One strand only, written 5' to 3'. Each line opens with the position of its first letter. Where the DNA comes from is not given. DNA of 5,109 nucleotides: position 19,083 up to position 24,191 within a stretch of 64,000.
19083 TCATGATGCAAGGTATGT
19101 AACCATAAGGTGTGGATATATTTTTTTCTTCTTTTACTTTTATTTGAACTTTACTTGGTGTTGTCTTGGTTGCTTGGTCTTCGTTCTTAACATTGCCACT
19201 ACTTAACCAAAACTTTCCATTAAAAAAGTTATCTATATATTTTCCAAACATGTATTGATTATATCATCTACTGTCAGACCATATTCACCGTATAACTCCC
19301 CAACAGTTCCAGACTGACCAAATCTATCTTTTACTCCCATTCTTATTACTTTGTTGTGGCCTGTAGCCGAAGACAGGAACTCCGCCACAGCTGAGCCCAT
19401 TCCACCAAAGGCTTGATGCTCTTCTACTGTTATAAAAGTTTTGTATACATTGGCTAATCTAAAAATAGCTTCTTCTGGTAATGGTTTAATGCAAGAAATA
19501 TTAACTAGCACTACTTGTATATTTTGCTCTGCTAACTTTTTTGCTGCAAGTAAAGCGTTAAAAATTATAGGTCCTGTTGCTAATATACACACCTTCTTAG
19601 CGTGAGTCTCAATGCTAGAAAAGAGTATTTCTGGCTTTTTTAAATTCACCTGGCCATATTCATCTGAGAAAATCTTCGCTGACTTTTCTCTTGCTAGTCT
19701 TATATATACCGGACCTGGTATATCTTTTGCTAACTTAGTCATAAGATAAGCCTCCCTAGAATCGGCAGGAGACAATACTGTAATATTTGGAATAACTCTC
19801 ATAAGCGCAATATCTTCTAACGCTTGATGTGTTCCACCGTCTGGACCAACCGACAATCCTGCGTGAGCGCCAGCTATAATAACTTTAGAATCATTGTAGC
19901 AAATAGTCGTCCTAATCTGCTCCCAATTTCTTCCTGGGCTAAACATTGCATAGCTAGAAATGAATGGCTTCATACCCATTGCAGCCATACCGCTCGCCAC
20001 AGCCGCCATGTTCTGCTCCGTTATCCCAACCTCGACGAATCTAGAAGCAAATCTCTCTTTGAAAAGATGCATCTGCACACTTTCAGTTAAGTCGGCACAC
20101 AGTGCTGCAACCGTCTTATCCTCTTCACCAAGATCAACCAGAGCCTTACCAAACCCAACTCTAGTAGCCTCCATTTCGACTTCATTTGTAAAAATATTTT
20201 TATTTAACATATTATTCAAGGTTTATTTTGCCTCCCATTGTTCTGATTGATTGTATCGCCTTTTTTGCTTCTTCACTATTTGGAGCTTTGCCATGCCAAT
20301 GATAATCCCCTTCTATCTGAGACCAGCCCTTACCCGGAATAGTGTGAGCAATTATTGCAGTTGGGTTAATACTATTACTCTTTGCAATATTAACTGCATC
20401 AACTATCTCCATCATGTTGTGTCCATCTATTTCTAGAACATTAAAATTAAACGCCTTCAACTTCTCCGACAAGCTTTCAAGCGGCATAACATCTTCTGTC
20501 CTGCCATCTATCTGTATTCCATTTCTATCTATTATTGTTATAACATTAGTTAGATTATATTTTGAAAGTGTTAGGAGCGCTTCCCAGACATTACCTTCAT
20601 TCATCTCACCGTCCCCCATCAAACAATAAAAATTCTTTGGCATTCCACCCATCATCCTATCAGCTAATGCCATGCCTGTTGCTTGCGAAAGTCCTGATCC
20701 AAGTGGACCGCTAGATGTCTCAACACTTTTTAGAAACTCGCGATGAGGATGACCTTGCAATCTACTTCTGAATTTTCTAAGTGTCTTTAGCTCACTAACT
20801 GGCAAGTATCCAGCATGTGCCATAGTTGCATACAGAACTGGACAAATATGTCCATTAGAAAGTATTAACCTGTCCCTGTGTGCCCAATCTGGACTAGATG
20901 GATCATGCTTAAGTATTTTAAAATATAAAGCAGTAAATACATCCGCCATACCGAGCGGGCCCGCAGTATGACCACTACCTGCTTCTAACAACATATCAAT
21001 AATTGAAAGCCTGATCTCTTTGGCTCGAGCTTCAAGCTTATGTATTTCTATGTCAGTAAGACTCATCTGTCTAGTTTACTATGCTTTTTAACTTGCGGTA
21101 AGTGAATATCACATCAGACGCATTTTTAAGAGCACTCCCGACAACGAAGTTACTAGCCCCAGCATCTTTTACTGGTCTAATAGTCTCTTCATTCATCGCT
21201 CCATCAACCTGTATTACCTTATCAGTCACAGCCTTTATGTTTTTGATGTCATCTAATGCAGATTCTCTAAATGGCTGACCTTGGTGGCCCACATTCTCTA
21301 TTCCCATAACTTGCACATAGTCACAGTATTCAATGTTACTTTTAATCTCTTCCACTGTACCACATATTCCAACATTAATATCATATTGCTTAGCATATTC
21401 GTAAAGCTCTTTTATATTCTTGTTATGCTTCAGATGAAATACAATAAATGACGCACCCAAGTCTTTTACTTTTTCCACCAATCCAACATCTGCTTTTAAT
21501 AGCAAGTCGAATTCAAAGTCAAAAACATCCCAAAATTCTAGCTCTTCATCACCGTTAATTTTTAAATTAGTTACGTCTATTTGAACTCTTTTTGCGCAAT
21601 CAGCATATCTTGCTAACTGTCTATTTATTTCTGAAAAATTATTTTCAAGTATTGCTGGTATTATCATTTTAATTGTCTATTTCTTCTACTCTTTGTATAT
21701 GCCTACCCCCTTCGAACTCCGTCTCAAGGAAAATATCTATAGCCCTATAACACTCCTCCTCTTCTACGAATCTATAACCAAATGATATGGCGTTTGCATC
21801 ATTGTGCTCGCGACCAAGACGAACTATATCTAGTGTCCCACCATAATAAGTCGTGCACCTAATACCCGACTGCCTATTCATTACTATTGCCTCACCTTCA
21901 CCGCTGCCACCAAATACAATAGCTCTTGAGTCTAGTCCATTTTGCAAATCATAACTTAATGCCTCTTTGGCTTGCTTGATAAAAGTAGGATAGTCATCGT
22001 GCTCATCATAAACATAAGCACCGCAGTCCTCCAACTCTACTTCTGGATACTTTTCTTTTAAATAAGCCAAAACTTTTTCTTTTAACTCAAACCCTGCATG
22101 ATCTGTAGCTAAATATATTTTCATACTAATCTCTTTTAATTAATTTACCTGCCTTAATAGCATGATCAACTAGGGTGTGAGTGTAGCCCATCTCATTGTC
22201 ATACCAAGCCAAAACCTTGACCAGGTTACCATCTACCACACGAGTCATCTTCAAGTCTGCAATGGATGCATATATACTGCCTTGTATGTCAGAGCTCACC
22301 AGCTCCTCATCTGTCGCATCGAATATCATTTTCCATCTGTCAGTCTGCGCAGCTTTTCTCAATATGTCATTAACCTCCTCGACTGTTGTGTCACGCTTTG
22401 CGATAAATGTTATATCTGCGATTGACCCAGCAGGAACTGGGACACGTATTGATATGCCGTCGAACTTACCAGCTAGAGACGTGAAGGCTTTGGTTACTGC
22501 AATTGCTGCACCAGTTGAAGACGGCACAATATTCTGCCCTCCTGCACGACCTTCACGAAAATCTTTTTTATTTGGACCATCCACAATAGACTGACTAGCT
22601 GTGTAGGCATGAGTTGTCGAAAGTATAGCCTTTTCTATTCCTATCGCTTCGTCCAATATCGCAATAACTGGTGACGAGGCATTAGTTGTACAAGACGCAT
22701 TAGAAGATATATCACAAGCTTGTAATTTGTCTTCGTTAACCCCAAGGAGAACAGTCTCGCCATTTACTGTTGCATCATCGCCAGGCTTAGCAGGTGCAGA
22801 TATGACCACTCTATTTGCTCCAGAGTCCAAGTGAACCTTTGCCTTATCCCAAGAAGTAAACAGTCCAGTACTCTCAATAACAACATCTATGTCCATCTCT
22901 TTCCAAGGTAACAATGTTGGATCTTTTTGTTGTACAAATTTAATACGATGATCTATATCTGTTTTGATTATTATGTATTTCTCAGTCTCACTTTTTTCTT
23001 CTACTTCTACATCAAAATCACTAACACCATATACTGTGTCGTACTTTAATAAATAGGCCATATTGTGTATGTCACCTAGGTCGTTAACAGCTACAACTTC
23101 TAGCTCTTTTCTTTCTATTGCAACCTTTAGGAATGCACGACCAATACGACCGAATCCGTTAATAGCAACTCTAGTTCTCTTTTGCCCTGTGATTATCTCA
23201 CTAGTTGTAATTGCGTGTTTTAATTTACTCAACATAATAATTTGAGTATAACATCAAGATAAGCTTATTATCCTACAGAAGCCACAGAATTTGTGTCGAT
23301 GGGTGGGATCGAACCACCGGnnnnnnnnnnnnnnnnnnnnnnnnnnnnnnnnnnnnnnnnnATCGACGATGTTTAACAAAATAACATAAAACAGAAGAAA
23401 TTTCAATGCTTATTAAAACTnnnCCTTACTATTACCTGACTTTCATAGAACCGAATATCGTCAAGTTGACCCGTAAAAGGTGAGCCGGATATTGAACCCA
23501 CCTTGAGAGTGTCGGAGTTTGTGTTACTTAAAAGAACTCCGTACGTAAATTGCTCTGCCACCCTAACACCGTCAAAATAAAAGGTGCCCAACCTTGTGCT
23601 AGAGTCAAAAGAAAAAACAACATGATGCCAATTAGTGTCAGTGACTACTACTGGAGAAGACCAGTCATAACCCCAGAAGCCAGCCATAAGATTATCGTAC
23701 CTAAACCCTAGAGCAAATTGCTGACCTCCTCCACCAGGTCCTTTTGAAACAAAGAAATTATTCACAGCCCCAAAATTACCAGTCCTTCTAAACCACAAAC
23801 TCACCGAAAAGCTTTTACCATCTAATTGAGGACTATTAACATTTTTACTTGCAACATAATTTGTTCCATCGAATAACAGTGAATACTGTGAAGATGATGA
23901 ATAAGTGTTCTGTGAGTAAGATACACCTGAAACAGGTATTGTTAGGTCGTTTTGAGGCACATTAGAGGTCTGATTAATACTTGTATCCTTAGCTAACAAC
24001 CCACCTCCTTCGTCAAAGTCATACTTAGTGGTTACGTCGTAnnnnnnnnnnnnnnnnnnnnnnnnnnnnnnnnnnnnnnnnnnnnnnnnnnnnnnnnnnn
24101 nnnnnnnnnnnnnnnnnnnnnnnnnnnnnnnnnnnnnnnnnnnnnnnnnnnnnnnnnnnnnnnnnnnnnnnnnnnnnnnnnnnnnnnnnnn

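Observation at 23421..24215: Type IV pilin with a C-terminal LamG (ConA-like) lectin domain sharing an identical 25-aa N-terminus with the two major pilins 9 kb away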

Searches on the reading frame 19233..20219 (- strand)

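Call 8: search_protein_families(library=pfam, proteins=[window:19233-20219:-], max_evalue=0.01)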
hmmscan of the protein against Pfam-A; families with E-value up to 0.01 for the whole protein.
window:19233-20219:- (328 aa): 4 families
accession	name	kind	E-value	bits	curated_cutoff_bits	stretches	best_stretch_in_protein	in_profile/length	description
PF02779.29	Transket_pyr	-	5.8e-38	130.7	27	1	18-179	4-171/174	Transketolase, pyrimidine binding domain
PF02780.25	Transketolase_C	-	1.1e-25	90.4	25.9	1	204-320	6-124/124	Transketolase, C-terminal domain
PF17147.9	PFOR_II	-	2.8e-06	28.1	27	1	210-292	3-84/102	Pyruvate:ferredoxin oxidoreductase core domain II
PF22613.1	Transketolase_C_1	-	2.9e-06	27.9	27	1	206-316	10-113/113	Transketolase-like TK C-terminal domain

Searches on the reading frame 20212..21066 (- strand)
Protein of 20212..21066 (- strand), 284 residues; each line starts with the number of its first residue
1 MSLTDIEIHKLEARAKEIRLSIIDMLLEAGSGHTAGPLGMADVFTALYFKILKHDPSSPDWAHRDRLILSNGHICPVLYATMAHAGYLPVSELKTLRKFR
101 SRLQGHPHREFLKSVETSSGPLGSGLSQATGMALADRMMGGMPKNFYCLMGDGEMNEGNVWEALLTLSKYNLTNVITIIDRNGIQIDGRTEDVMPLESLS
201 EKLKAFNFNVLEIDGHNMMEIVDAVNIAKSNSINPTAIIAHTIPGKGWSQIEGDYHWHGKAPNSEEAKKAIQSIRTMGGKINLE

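Call 8: search_protein_families(library=pfam, proteins=[window:20212-21066:-], max_evalue=0.01)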
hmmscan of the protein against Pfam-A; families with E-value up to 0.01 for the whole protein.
window:20212-21066:- (284 aa): 4 families
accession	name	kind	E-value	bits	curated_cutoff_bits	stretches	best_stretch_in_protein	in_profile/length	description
PF00456.26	Transketolase_N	-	5.4e-58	197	22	1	15-270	6-271/334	Transketolase, thiamine diphosphate binding domain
PF13292.11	DXP_synthase_N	-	7.3e-13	48.8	21.2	1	3-187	10-176/274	1-deoxy-D-xylulose-5-phosphate synthase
PF00676.26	E1_dh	-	5.7e-10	39.1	22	1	114-230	95-209/300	Dehydrogenase E1 component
PF02775.26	TPP_enzyme_C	-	3.4e-05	24.1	21.9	1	108-185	18-85/151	Thiamine pyrophosphate enzyme, C-terminal TPP binding domain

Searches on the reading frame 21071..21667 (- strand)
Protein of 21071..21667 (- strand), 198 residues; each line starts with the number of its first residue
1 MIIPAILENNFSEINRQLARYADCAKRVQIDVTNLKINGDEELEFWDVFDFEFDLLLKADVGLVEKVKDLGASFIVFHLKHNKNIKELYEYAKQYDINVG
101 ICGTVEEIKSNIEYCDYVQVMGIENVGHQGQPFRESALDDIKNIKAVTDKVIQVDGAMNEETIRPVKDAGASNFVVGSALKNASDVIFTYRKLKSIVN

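Call 8: search_protein_families(library=pfam, proteins=[window:21071-21667:-], max_evalue=0.01)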
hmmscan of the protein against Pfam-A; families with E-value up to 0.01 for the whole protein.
window:21071-21667:- (198 aa): 2 families
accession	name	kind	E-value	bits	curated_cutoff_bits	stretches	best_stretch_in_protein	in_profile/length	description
PF00834.25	Ribul_P_3_epim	-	2.8e-16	59.9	21.1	1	34-180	41-197/198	Ribulose-phosphate 3 epimerase family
PF00218.27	IGPS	-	0.003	17.2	27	1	78-189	140-250/254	Indole-3-glycerol phosphate synthase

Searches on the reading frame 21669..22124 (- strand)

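Call 8: search_protein_families(library=pfam, proteins=[window:21669-22124:-], max_evalue=0.01)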
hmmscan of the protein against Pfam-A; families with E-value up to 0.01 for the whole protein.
window:21669-22124:- (151 aa): 1 family
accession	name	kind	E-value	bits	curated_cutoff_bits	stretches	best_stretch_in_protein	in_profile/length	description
PF02502.23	LacAB_rpiB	-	1e-34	119.9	24.7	1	3-149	1-138/138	Ribose/Galactose Isomerase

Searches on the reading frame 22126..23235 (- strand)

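Call 8: search_protein_families(library=pfam, proteins=[window:22126-23235:-], max_evalue=0.01)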
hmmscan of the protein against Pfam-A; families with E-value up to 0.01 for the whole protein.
window:22126-23235:- (369 aa): 2 families
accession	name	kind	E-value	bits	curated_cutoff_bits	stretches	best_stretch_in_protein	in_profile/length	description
PF02800.25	Gp_dh_C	-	3.4e-50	170.2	24.4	1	189-345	3-158/158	Glyceraldehyde 3-phosphate dehydrogenase, C-terminal domain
PF00044.30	Gp_dh_N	-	3.3e-33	114.4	31.7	1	22-128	2-100/101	Glyceraldehyde 3-phosphate dehydrogenase, NAD binding domain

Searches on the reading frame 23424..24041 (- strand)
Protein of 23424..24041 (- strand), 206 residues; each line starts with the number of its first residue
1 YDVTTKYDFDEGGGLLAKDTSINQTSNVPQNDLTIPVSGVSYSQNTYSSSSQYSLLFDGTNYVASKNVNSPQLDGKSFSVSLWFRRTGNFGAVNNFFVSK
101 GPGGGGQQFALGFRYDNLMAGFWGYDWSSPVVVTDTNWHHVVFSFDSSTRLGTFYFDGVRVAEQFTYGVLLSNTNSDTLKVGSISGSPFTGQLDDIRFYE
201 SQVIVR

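Call 60: search_solved_structures(query=window:23424-24041:-, max_evalue=10)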
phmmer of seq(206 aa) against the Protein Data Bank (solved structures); distinct sequences matched with E-value up to 10: 2.
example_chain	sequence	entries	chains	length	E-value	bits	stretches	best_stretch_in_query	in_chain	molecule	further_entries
6ype_A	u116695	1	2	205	0.039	16.9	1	59-198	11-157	Neuronal pentraxin-1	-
9lad_C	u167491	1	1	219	0.57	13.1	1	60-161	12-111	Neuronal pentraxin-2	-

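Call 68: search_solved_structures(query=A4, max_evalue=10)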
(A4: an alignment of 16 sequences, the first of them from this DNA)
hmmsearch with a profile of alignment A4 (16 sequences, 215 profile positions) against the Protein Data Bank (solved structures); distinct sequences matched with E-value up to 10: 80 (the best 60 are shown).
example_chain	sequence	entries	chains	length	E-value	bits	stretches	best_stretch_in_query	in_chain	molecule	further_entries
3r05_A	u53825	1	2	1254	9.9e-17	64.6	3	66-175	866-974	Neurexin-1-alpha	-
3qcw_A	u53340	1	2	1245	1.1e-16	64.5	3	66-175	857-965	Neurexin-1-alpha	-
3poy_A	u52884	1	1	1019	2.9e-16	63.1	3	66-175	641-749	Neurexin-1-alpha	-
5hon_A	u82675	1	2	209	1.7e-15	60.6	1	15-202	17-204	Extracellular arabinanase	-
5ho0_A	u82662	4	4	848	2.3e-14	56.9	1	15-202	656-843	Extracellular arabinanase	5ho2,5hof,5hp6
4qvs_A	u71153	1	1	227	2.6e-13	53.5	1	27-202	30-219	S-layer domain-containing protein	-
9b6m_B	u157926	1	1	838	6e-13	52.3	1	42-207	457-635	PG1 heavy chain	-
3asi_A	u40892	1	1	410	9.1e-11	45.1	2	66-175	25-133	Neurexin-1-alpha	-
6ype_A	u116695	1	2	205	7.9e-09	38.8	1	44-200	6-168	Neuronal pentraxin-1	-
9k6n_A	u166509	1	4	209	1.8e-08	37.6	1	63-195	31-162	Pentraxin-related protein PTX3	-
9k6u_B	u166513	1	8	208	1.9e-08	37.6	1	63-195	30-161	Pentraxin-related protein PTX3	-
9k6v_A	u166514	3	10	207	1.9e-08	37.6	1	63-195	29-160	Pentraxin-related protein PTX3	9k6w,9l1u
8pvq_A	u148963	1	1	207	2e-08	37.5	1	63-195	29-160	Pentraxin-related protein PTX3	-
8s50_B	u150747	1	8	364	5.1e-08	36.2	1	62-195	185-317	Pentraxin-related protein PTX3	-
7zl1_B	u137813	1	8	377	5.2e-08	36.1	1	62-195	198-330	Pentraxin-related protein PTX3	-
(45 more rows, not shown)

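Call 103: find_related_loci(query=window:23424-24032:-, collection=metagenome_contigs, flank=10000)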
Query seq(203 aa) (203 aa) in metagenome_contigs; peptide patterns used: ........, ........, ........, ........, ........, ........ (x = any residue, [..] = any of these).
157 stretches matched a pattern; 11 encode a relative of the query (tblastn E <= 1e-3); 11 distinct loci.
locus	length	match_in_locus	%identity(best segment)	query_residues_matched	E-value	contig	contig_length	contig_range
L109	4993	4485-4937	32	53-195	2e-12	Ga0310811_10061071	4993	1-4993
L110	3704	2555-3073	30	49-200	7e-11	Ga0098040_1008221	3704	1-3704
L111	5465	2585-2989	33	76-195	2e-10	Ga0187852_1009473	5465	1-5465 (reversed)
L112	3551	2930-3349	28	66-197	9e-8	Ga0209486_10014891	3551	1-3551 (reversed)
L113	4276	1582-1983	29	76-200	1e-7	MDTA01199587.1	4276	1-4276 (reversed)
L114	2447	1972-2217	37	125-196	4e-7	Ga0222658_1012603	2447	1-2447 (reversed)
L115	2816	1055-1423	31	50-163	8e-7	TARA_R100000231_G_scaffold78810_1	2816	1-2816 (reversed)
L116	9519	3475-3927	24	51-200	1e-6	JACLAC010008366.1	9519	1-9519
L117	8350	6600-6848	33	120-200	1e-6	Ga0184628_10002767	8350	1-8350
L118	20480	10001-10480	27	51-196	9e-6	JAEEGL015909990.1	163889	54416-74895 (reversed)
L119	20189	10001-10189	33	135-196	2e-5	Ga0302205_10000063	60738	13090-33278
